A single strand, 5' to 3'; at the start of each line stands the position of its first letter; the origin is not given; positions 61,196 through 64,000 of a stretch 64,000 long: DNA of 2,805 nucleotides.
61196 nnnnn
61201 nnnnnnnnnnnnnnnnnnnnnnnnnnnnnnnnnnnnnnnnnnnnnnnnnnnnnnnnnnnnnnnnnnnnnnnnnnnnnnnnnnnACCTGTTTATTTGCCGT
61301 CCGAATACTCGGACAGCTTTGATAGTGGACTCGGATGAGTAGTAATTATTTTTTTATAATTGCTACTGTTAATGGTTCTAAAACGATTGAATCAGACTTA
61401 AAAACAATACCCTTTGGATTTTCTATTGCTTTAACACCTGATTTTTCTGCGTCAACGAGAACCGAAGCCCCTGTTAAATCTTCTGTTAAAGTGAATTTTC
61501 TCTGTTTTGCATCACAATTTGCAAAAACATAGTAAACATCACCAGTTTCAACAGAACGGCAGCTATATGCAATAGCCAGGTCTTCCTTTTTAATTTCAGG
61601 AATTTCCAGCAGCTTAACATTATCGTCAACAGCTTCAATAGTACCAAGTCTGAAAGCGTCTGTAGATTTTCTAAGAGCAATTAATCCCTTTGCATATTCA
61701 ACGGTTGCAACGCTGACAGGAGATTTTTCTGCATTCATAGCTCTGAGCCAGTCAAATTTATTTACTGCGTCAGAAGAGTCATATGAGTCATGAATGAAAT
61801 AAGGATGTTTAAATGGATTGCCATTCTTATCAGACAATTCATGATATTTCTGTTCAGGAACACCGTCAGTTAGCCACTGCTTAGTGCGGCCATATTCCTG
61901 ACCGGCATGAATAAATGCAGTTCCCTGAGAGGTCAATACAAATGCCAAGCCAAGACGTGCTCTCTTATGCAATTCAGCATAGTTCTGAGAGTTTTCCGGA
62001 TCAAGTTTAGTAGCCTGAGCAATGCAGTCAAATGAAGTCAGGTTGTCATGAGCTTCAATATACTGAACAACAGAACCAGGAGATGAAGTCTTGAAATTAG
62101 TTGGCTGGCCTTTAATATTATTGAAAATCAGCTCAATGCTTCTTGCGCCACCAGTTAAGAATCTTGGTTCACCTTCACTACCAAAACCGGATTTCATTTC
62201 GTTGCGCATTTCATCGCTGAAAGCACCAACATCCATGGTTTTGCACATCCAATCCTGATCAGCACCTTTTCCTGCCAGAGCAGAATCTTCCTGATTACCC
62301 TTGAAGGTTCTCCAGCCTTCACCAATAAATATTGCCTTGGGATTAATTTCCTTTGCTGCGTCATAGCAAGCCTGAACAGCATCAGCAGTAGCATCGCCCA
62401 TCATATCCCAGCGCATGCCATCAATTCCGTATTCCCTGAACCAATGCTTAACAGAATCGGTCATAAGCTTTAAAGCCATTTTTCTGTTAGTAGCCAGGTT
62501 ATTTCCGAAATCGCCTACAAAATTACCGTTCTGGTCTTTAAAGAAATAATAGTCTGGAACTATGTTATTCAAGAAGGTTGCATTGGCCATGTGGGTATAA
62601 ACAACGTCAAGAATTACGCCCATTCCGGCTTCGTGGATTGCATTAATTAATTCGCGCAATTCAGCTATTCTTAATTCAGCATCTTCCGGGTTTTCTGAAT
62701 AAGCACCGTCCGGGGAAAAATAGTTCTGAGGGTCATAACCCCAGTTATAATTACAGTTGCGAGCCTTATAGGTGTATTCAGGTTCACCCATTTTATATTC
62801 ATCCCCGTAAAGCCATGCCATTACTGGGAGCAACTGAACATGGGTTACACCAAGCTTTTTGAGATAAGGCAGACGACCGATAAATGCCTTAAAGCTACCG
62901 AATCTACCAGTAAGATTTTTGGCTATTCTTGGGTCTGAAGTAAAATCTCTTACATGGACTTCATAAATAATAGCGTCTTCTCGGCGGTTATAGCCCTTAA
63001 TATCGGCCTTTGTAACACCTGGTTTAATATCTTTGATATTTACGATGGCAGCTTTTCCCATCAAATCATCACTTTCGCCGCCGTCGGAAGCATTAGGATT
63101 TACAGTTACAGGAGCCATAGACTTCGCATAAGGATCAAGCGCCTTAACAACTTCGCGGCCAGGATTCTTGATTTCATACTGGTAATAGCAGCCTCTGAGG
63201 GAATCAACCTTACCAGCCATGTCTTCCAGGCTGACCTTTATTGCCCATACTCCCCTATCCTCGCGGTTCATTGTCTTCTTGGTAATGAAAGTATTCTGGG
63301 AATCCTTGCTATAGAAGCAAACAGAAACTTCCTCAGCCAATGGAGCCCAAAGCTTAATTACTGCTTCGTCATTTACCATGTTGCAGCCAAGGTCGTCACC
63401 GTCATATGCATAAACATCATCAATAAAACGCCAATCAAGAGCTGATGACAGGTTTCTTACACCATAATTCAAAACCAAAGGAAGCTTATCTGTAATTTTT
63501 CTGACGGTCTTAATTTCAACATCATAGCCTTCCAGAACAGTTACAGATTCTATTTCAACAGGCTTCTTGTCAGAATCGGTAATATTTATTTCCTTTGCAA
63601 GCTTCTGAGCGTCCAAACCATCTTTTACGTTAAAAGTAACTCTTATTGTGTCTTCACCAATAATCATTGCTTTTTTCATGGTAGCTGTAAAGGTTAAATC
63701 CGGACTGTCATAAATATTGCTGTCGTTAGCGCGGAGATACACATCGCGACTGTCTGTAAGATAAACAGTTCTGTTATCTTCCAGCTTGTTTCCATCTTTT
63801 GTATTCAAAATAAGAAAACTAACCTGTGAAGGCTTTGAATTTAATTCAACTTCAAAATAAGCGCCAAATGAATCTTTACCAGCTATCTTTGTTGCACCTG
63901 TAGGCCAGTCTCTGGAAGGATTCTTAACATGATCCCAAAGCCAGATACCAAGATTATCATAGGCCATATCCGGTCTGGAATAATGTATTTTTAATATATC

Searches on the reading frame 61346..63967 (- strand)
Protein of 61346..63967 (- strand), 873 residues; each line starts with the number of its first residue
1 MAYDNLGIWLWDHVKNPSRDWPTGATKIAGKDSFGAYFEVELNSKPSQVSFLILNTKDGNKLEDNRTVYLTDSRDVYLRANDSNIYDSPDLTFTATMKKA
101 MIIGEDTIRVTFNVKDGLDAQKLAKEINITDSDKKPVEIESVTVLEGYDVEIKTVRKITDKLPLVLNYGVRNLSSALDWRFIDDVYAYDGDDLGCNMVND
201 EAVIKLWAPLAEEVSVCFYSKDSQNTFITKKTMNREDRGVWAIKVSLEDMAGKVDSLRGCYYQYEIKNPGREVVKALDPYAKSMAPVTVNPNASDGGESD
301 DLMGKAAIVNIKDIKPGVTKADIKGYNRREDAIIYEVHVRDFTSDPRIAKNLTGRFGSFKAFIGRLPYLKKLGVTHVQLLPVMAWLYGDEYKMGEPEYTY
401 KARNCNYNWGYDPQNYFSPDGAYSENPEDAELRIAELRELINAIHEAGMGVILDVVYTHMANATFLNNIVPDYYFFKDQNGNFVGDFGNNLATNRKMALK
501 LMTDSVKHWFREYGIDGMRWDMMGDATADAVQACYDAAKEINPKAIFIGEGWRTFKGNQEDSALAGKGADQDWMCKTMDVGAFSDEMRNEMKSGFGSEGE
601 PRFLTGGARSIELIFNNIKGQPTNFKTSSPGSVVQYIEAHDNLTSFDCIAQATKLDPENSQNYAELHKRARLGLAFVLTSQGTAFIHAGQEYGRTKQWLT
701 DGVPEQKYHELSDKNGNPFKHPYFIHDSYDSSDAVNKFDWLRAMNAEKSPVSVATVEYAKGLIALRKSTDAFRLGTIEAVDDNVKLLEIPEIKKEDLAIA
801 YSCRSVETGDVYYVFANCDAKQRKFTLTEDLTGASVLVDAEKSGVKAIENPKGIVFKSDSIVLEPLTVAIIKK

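Call 34: search_protein_families(library=pfam, proteins=[window:61346-63967:-])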
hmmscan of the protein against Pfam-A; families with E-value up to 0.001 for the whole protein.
window:61346-63967:- (873 aa): 4 families
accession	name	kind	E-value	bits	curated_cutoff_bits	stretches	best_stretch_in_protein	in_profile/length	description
PF18033.7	SpuA_C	-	3.4e-27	94.8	26.3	1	783-872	1-91/93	SpuA C-terminal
PF00128.31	Alpha-amylase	-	6.5e-17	62.3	22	2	355-463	14-95/446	Alpha amylase, catalytic domain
PF03714.20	PUD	-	6.4e-15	56.2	25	1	3-86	13-96/97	Bacterial pullanase-associated domain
PF02922.24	CBM_48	-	6.3e-10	39.7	22.4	1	193-281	2-83/83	Carbohydrate-binding module 48 (Isoamylase N-terminal domain)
